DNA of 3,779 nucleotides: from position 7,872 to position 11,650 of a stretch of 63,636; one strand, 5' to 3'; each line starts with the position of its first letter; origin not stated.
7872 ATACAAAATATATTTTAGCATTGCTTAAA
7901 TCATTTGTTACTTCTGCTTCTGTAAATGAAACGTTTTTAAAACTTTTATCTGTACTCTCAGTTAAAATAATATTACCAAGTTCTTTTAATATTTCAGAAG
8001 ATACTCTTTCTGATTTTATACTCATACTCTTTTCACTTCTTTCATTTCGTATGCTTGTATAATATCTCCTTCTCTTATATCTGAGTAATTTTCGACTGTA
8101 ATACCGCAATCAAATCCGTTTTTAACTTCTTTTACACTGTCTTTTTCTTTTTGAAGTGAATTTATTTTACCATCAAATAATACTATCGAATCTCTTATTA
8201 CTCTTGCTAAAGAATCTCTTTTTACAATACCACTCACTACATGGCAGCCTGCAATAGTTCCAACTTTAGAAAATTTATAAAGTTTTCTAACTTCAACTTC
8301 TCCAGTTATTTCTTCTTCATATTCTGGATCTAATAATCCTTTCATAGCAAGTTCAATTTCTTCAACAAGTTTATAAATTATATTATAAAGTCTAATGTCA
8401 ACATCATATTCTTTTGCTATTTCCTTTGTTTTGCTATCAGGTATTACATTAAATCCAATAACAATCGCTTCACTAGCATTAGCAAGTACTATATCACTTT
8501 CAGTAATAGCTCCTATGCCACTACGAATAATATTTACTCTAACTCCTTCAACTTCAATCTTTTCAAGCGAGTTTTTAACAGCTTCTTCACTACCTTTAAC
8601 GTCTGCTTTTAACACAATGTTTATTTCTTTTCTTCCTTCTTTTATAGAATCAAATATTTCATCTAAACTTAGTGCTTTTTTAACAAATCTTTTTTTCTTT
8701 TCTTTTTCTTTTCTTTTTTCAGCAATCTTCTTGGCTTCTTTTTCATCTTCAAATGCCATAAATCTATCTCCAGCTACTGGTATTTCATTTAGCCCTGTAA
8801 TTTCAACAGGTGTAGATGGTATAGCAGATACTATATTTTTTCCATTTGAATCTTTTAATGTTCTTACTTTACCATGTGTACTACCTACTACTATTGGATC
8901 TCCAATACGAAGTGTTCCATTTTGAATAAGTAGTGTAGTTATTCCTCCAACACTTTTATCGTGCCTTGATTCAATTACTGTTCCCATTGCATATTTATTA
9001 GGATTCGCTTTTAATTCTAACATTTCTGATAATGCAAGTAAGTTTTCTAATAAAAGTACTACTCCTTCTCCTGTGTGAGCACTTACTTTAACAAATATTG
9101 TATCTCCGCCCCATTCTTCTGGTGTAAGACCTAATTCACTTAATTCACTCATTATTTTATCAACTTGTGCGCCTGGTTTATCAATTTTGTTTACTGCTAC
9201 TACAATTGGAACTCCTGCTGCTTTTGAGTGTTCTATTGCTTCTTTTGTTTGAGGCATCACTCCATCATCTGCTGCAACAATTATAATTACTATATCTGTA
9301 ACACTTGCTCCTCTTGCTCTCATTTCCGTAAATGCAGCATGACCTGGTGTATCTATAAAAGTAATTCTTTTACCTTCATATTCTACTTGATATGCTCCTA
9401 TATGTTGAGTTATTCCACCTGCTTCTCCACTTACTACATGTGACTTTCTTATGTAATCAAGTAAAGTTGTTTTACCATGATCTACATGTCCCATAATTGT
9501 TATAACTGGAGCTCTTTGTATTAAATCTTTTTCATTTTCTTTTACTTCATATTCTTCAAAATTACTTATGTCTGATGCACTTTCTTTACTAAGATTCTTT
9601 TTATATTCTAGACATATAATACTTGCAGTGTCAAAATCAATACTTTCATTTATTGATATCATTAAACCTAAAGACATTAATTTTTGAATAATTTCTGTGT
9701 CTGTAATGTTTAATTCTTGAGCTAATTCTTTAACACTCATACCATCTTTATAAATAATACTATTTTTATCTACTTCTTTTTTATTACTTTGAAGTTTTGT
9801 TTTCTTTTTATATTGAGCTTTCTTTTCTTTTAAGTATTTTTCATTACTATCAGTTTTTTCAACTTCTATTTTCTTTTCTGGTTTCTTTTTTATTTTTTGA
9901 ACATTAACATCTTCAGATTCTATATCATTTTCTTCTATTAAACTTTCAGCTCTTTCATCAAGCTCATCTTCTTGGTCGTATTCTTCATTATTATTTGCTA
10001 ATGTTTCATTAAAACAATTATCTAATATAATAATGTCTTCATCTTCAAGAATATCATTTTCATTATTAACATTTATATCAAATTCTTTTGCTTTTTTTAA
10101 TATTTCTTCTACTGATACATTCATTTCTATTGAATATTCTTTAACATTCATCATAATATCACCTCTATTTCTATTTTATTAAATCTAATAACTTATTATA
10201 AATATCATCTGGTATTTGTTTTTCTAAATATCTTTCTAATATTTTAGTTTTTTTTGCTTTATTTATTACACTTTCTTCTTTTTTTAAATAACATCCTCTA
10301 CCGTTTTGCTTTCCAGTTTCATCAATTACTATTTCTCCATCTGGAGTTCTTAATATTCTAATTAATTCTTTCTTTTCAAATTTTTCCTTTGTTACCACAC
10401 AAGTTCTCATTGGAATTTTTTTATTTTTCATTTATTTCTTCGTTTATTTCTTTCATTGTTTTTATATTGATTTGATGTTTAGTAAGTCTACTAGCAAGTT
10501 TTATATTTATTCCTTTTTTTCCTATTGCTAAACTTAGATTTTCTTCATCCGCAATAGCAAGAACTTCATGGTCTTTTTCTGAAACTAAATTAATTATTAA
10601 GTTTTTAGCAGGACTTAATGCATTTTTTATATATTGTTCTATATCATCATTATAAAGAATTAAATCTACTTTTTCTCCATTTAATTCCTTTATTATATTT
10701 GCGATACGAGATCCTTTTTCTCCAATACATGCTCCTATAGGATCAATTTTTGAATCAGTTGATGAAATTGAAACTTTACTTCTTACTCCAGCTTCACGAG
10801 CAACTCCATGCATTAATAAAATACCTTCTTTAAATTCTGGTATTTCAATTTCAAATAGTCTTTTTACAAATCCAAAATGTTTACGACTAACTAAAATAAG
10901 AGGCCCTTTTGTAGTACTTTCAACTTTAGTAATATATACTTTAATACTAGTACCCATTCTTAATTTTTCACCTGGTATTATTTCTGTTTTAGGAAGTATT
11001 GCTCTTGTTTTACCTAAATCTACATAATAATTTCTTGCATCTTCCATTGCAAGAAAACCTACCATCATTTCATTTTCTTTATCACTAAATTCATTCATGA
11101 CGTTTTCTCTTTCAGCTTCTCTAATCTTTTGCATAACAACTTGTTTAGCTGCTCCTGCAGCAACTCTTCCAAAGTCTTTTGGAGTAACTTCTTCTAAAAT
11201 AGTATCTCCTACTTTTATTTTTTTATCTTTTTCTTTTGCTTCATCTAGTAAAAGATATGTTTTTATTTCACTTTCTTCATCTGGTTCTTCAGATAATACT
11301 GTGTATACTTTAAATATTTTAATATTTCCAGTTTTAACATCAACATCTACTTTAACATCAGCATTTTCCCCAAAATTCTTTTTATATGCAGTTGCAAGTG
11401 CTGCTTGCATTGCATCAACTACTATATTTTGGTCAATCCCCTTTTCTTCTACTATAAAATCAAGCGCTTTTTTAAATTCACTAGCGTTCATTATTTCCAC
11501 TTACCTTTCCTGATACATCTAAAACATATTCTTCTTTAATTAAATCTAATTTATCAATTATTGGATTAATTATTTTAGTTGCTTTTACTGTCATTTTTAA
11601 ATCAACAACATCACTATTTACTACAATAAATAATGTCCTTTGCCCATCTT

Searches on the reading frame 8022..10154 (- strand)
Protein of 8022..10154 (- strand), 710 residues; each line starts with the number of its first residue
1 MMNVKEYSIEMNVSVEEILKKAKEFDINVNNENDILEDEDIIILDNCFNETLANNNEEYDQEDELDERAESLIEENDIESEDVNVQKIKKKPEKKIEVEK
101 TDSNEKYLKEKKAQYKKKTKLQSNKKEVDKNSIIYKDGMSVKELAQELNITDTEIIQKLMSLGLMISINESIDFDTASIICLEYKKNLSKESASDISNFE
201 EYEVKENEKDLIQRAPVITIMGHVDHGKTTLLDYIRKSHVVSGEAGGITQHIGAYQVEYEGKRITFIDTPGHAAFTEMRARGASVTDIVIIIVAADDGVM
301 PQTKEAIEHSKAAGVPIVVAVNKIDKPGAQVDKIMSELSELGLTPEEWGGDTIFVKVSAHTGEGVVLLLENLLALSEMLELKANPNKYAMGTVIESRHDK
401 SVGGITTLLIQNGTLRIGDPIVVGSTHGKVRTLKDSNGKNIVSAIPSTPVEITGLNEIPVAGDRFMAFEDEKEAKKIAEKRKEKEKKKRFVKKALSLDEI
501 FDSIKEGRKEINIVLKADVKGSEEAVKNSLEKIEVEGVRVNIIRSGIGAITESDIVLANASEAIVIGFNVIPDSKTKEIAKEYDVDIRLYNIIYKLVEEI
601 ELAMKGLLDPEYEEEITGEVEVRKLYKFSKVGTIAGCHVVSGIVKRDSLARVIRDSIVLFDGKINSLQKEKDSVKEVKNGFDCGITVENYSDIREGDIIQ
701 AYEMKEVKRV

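Call 86: search_protein_families(library=pfam, proteins=[window:8022-10154:-], max_evalue=0.0001)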
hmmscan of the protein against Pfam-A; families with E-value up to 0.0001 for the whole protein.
window:8022-10154:- (710 aa): 7 families
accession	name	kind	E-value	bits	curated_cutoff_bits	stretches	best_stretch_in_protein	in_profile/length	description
PF00009.33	GTP_EFTU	-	2.8e-37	128.6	26.5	1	216-374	4-184/188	Elongation factor Tu GTP binding domain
PF11987.13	IF-2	-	4.6e-37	126.9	27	1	491-601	6-117/117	Translation-initiation factor 2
PF22042.2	EF-G_D2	-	4.1e-23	81.7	27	1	389-467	2-83/84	Elongation factor G domain 2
PF04760.21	IF2_N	-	9.3e-23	80.2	25.3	2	137-185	2-51/53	Translation initiation factor IF-2, N-terminal region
PF01926.29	MMR_HSR1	-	4.2e-12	46.6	21.9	1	218-323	2-113/113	50S ribosome-binding GTPase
PF00025.27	Arf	-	4.6e-07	29.9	22.3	1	217-372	16-170/174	ADP-ribosylation factor family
PF03144.31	GTP_EFTU_D2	-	7.3e-07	30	30.3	1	632-699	1-72/73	Elongation factor Tu domain 2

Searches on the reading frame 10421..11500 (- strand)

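Call 86: search_protein_families(library=pfam, proteins=[window:10421-11500:-], max_evalue=0.0001)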
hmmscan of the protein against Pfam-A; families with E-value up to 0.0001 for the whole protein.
window:10421-11500:- (359 aa): 2 families
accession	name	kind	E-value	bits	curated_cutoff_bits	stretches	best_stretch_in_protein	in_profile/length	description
PF08529.16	NusA_N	-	3.3e-34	118.1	23.8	1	8-132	1-119/119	NusA N-terminal domain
PF13184.12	KH_5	-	1.2e-24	86.6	27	1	237-300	1-64/69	NusA-like KH domain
